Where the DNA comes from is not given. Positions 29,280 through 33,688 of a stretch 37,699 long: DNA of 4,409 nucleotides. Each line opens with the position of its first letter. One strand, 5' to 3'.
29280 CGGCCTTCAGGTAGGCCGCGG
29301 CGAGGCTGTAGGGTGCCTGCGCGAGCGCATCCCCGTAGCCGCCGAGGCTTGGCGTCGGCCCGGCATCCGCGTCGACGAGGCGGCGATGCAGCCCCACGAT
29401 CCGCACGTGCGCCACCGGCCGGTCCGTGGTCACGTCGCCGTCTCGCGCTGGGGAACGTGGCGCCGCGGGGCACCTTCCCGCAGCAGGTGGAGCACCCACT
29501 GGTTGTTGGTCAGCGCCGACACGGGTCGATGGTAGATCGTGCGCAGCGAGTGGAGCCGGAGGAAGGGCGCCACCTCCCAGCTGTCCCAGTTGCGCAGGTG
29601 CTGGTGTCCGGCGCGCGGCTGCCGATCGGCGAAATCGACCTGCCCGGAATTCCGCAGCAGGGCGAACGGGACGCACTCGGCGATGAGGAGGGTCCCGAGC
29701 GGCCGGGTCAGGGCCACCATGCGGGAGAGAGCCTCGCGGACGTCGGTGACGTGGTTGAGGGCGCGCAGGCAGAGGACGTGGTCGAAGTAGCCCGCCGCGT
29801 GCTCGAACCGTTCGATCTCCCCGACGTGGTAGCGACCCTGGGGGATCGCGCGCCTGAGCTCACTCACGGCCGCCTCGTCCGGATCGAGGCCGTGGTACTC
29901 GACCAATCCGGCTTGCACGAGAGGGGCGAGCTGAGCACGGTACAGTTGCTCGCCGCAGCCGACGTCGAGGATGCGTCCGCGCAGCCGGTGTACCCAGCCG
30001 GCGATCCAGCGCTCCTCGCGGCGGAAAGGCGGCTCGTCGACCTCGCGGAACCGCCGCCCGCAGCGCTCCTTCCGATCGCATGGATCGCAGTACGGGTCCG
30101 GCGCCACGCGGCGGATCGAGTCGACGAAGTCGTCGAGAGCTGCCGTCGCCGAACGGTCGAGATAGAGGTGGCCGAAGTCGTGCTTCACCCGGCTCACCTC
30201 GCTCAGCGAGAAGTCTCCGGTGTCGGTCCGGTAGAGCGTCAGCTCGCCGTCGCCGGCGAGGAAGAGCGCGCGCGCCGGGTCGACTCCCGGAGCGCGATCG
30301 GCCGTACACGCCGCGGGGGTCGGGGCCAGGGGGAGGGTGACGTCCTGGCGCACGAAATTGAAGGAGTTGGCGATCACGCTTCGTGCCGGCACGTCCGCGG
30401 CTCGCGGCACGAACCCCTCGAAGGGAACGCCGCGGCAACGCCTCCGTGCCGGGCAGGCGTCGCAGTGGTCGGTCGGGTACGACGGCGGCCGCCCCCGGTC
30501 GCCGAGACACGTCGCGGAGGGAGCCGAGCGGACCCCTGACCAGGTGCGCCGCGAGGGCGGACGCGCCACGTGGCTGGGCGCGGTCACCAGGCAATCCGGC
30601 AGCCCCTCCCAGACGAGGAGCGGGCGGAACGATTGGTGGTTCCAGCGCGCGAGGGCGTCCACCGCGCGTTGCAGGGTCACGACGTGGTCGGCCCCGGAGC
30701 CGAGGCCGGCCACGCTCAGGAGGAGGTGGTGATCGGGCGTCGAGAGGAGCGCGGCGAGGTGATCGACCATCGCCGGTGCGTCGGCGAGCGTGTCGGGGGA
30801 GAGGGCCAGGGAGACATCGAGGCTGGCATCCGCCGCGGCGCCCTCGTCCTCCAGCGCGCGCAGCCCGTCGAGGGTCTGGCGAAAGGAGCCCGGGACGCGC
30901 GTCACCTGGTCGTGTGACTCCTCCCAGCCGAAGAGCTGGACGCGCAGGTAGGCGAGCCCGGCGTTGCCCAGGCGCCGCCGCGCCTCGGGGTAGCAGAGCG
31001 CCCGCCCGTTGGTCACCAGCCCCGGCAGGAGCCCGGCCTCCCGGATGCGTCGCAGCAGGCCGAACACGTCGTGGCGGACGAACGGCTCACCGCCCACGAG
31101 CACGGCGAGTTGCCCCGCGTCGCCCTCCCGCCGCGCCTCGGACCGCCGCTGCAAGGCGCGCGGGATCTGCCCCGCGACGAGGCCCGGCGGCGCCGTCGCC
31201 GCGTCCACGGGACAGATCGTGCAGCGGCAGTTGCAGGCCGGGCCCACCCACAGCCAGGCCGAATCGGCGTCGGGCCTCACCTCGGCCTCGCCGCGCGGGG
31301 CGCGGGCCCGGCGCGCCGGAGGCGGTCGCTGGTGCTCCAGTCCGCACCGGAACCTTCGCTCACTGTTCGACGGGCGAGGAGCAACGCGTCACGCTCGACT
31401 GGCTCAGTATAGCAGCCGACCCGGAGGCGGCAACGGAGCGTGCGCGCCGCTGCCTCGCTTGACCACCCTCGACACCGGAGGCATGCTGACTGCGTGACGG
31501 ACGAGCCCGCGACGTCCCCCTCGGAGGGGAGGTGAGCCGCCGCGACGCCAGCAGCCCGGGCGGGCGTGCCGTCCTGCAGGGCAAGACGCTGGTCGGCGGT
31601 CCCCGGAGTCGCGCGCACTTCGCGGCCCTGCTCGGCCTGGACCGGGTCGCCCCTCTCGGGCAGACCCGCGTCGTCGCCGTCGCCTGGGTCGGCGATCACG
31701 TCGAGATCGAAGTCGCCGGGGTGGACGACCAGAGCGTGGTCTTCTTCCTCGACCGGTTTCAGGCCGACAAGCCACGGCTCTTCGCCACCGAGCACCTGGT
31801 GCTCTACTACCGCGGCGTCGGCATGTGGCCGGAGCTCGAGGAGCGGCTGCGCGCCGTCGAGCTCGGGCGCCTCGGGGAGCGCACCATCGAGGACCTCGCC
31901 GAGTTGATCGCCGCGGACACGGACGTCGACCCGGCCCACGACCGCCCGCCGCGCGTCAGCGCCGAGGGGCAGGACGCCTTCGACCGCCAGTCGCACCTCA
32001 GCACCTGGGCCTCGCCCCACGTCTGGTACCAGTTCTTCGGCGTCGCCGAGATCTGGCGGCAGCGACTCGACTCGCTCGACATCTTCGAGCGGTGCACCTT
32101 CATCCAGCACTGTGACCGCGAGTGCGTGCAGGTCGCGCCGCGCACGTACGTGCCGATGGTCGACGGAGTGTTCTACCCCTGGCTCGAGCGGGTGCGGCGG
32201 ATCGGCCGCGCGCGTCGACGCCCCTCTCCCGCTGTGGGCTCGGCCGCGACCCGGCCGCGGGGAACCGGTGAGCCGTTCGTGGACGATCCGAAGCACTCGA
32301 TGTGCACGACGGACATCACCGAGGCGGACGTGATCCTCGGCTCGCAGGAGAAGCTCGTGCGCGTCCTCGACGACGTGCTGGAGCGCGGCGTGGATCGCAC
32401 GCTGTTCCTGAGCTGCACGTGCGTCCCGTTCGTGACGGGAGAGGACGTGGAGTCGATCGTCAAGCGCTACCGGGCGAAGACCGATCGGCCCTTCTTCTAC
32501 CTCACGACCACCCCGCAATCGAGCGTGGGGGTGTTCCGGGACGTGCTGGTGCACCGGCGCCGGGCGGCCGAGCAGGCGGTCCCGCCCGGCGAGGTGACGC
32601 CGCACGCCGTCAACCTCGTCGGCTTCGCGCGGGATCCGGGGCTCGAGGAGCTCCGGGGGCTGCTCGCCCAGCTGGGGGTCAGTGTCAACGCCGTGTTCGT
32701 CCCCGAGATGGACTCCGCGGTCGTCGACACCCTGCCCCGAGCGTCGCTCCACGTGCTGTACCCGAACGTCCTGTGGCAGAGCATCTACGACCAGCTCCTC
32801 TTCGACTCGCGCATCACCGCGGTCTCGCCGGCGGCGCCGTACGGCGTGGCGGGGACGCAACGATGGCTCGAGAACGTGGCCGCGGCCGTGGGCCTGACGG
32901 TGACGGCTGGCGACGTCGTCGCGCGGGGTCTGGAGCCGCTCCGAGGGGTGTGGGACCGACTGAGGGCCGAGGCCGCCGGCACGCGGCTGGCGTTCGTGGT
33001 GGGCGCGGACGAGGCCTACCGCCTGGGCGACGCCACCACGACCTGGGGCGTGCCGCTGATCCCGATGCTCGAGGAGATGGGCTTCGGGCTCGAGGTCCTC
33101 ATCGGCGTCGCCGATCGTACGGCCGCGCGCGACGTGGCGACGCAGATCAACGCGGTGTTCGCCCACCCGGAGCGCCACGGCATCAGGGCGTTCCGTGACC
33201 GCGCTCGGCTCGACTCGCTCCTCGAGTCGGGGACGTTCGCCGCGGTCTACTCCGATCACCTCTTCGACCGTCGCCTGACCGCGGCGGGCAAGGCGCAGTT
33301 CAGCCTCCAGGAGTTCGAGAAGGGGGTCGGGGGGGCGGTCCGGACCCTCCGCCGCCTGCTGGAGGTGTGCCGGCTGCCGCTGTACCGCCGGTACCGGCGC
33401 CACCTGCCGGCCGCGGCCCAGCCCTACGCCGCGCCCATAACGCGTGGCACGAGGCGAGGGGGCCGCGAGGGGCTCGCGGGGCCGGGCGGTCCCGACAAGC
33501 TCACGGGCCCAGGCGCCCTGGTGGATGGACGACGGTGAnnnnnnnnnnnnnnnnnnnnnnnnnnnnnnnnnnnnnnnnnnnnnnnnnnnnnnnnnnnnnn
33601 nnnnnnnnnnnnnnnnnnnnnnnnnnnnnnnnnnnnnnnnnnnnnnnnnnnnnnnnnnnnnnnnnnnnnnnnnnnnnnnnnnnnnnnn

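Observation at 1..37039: Hyper-dense radical SAM supercluster with no recognisable substrate gene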

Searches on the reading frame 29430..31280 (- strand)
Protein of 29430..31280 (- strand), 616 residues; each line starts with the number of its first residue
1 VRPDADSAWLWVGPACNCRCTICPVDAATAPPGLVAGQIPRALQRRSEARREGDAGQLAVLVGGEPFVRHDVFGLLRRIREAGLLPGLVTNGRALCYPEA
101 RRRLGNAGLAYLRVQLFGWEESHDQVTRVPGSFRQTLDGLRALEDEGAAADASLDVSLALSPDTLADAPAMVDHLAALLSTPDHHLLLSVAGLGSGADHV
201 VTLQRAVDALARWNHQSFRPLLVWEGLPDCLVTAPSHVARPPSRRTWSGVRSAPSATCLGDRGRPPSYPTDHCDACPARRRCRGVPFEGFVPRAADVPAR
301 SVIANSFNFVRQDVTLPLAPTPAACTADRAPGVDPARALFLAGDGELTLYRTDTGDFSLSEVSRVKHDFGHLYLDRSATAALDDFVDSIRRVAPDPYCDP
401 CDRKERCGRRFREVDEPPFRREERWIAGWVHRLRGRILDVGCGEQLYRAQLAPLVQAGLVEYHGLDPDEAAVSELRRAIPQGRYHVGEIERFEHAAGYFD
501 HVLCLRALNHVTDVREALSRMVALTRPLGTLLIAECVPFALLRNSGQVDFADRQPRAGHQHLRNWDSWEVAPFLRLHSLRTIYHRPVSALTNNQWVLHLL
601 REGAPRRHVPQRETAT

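Call 8: search_protein_families(library=pfam, proteins=[window:29430-31280:-], max_evalue=0.01)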
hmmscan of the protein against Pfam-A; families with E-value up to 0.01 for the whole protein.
window:29430-31280:- (616 aa): 6 families
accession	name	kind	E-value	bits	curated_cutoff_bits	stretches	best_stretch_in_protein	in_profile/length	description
PF08241.18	Methyltransf_11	-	7.5e-13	49.4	21.2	1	438-533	1-95/95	Methyltransferase domain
PF13489.12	Methyltransf_23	-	3.9e-11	43.4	27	1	431-571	14-138/164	Methyltransferase domain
PF13649.12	Methyltransf_25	-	4.4e-11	43.8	27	1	437-529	1-97/97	Methyltransferase domain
PF08242.18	Methyltransf_12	-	7.9e-10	39.8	30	1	438-531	1-98/98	Methyltransferase domain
PF04055.27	Radical_SAM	-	7.4e-09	36.4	29.5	1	13-167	4-158/166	Radical SAM superfamily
PF13847.12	Methyltransf_31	-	1.5e-08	34.9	27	1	436-537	6-113/145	Methyltransferase domain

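Call 11: search_protein_families(library=ncbifam, proteins=[window:29430-31280:-], max_evalue=0.001)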
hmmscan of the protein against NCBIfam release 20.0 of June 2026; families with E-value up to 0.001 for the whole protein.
window:29430-31280:- (616 aa): 30 families (the best 25 are shown)
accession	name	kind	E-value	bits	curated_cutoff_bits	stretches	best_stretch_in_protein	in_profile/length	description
TIGR04545.1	rSAM_ahbD_hemeb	equivalog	5.2e-14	52.4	500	1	14-195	8-182/339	heme b synthase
TIGR03913.1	rad_SAM_trio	equivalog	4e-13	48.6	591.75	1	59-200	68-202/477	GDL motif peptide-associated radical SAM/SPASM maturase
TIGR04051.1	rSAM_NirJ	equivalog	1.5e-12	47.2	515.45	1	59-173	52-161/354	heme d1 biosynthesis radical SAM protein NirJ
TIGR04347.1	pseudo_SAM_Halo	equivalog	8.8e-12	45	525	1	60-150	89-178/390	TIGR04347 family pseudo-SAM/SPASM protein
TIGR04546.1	rSAM_ahbC_deAc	equivalog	4.4e-11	42.2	650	1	59-175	89-200/390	12,18-didecarboxysiroheme deacetylase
TIGR04133.1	rSAM_w_lipo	hypoth_equivalog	8.1e-11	41.4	425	1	15-175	33-189/350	TIGR04133 family radical SAM/SPASM protein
TIGR04053.2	TIGR04053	equivalog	1.4e-10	41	395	1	14-176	16-174/366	TIGR04053 family radical SAM/SPASM domain-containing protein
TIGR04466.1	rSAM_BlsE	equivalog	2.1e-10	40.6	400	1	59-144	51-135/327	cytosylglucuronate decarboxylase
NF045574.1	sacti_mat_StsB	exception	2.6e-10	39.8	625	1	12-149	102-234/466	StsB family radical SAM/SPASM domain sactipeptide maturase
TIGR04055.1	rSAM_NirJ2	equivalog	4.6e-10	39.5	500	1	15-149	9-139/326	putative heme d1 biosynthesis radical SAM protein NirJ2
TIGR03977.1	rSAM_pair_HxsC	equivalog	8.9e-10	37.9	267.9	1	5-198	24-213/292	His-Xaa-Ser system radical SAM maturase HxsC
TIGR04054.1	rSAM_NirJ1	equivalog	3e-09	36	650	1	60-142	87-168/387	putative heme d1 biosynthesis radical SAM protein NirJ1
TIGR04251.1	SCM_rSAM_ScmF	equivalog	3.9e-09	36.4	400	1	11-148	9-146/353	SynChlorMet cassette radical SAM/SPASM protein ScmF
NF038332.1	rSAM_rare_HxsC4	exception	7.3e-09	35.2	500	1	60-143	65-150/335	radical SAM protein HxsC4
TIGR04103.1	rSAM_nif11_3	equivalog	1.2e-08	34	725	1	60-150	55-144/412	nif11-class peptide radical SAM maturase 3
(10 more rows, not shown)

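Call 82: search_protein_families(library=padloc, proteins=[window:29430-31280:-], max_evalue=0.001)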
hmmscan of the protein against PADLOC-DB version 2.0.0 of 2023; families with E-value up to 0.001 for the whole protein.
window:29430-31280:- (616 aa): 2 families
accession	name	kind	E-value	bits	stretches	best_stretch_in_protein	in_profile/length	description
PDLC04134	mad2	-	1e-06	25.9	1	425-540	282-401/492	mads_2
PDLC02903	pVip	-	7.4e-06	23.6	1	11-95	5-81/257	Viperins not associated with kinases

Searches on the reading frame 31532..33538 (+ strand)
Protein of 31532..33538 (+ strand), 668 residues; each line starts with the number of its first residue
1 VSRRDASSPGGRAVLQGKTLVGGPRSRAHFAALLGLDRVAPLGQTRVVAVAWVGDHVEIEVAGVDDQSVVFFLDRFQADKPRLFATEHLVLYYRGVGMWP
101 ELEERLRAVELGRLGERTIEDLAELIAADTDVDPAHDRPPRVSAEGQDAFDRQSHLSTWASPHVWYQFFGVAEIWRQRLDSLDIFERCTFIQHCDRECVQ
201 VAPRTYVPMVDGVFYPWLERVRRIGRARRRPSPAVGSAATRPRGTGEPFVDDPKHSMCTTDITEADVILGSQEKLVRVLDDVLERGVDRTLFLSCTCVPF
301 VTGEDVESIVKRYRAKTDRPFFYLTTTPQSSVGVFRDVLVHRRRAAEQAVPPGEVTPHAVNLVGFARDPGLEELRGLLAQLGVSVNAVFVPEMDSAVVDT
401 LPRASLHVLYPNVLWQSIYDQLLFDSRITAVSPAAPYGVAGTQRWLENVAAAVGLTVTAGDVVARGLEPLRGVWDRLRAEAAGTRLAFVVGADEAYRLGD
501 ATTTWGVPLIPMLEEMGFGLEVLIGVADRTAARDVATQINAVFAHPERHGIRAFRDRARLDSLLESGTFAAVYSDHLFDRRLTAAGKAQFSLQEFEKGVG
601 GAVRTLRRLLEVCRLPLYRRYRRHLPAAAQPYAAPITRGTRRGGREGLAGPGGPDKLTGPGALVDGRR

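Call 8: search_protein_families(library=pfam, proteins=[window:31532-33538:+], max_evalue=0.01)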
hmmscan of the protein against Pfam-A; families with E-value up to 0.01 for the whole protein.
window:31532-33538:+ (668 aa): 1 family
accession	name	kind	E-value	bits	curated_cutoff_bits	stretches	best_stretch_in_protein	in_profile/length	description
PF00148.24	Oxidored_nitro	-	8.2e-25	87.9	28.6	1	254-505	42-294/399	Nitrogenase component 1 type Oxidoreductase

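Call 11: search_protein_families(library=ncbifam, proteins=[window:31532-33538:+], max_evalue=0.001)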
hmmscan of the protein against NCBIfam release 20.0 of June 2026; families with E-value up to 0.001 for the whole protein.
window:31532-33538:+ (668 aa): 9 families
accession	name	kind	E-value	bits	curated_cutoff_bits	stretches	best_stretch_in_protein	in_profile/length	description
TIGR01283.1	nifE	equivalog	2.5e-13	49.4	505.1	1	258-507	92-351/459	nitrogenase iron-molybdenum cofactor biosynthesis protein NifE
NF011047.0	PRK14477.1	equivalog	1.4e-10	39.7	1229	1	259-409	84-237/917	bifunctional nitrogenase iron-molybdenum cofactor biosynthesis protein NifEN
TIGR01278.1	DPOR_BchB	equivalog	3.3e-08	32.8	490.35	1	257-469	55-273/512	ferredoxin:protochlorophyllide reductase (ATP-dependent) subunit B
TIGR01279.1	DPOR_bchN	equivalog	1.3e-07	30.9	419.95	1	259-473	55-268/407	ferredoxin:protochlorophyllide reductase (ATP-dependent) subunit N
TIGR01862.1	N2-ase-Ialpha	subfamily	1.8e-07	30.2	486.05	1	257-500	88-335/444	nitrogenase component I subunit alpha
TIGR03282.1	methan_mark_13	equivalog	5.8e-06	25.5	268.4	1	258-314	46-102/352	Ni-sirohydrochlorin a,c-diamide reductive cyclase catalytic subunit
NF002789.0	PRK02910.1-3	equivalog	5.9e-06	25.4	509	1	262-507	60-313/535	ferredoxin:protochlorophyllide reductase (ATP-dependent) subunit B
NF002768.0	PRK02842.1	equivalog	1e-05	24.6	324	1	260-458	67-263/423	ferredoxin:protochlorophyllide reductase (ATP-dependent) subunit N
TIGR01282.1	nifD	equivalog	0.00047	19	653.55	1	250-326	94-171/466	nitrogenase molybdenum-iron protein alpha chain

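Call 77: search_solved_structures(query=A4, max_evalue=0.001, show_alignments=2)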
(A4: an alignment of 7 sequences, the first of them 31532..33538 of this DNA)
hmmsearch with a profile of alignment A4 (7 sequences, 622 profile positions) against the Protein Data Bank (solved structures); distinct sequences matched with E-value up to 0.001: 45.
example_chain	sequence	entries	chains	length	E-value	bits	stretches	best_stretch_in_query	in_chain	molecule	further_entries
9d9u_A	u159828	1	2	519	4.2e-20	75.1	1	236-464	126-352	Nitrogenase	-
9fmg_A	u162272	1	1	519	4.3e-20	75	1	236-464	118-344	Nitrogenase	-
9i0g_A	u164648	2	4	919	6.6e-20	74.4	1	230-486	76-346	Nitrogenase iron-molybdenum cofactor biosynthesis protein NifE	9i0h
9ian_A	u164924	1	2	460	7.5e-20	74.2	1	233-467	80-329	Nitrogenase iron-molybdenum cofactor biosynthesis protein NifE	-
9iao_A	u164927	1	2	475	8.2e-20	74.1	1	233-467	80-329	Nitrogenase iron-molybdenum cofactor biosynthesis protein NifE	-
9onj_A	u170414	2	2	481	8.5e-20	74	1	233-467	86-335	Nitrogenase iron-molybdenum cofactor biosynthesis protein NifE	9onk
3pdi_A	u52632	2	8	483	8.6e-20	74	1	233-467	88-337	Nitrogenase MoFe cofactor biosynthesis protein NifE | Nitrogenase iron-molybdenum cofactor biosynthesis protein NifE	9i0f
9p1x_A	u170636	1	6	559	2.5e-13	52.7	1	211-463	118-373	Nitrogenase protein alpha chain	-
9spz_A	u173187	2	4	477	2.4e-11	46.1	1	233-469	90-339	Nitrogenase protein alpha chain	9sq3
9d9u_C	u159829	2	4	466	6.5e-10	41.4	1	238-449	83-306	Nitrogenase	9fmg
8oie_A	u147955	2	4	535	9.2e-10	40.9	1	236-467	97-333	Nitrogenase protein alpha chain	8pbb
5n6y_A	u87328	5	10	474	5e-09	38.5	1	235-480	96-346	Nitrogenase vanadium-iron protein alpha chain | Nitrogenase protein alpha chain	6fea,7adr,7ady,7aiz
2xdq_B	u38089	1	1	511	1.5e-08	36.9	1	237-436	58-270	LIGHT-INDEPENDENT PROTOCHLOROPHYLLIDE REDUCTASE SUBUNIT B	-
10zk_A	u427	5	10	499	2e-08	36.5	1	210-471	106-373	Nitrogenase protein alpha chain | Nitrogenase MoFe protein alpha subunit NifD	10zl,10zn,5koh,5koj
4wn9_A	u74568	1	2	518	5.2e-07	31.8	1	233-485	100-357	Nitrogenase molybdenum-iron protein alpha chain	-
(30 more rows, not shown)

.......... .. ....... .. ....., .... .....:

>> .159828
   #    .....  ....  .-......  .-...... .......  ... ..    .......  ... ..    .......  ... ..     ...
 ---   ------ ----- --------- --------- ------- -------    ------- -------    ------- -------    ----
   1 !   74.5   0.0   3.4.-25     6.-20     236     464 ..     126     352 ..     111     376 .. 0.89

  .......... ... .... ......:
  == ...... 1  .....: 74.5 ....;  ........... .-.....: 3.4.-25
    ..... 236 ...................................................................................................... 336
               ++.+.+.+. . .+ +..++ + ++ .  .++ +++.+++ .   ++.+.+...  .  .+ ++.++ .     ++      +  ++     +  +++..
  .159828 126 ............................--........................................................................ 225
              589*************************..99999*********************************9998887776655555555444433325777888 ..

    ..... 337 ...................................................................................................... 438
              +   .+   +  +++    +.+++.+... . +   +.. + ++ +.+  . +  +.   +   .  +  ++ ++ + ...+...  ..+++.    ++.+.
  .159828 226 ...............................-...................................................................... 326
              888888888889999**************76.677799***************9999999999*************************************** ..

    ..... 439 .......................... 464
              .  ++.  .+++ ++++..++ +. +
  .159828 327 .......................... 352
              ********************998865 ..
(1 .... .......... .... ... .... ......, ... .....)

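Call 92: search_protein_representatives(protein=window:31532-33538:+)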
Query: 668 residues. Proteins with E-value up to 0.001 (for the whole library): 782; up to 1e-10: 576; up to 1e-30: 298. The best 150 are listed.
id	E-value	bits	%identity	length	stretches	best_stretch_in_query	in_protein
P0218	1.9e-179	615.1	48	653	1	12-627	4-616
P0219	1.6e-147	509.6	45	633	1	10-631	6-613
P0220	3.3e-142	492.0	41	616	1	14-626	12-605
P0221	9.9e-142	490.5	48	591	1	50-640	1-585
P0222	1.0e-128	447.5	40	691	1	13-634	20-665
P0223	8.3e-126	437.8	41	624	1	23-643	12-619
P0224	2.6e-125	436.2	43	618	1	14-635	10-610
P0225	5.0e-125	435.3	40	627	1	44-628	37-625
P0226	9.1e-121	421.2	42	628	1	15-629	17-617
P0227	6.1e-118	411.8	37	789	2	15-633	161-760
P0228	2.3e-117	410.0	38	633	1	11-626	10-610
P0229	8.1e-116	404.8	42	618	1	16-627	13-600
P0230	8.7e-114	398.1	40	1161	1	33-629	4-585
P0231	1.1e-113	397.8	41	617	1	20-625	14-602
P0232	1.0e-112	394.6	37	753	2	17-630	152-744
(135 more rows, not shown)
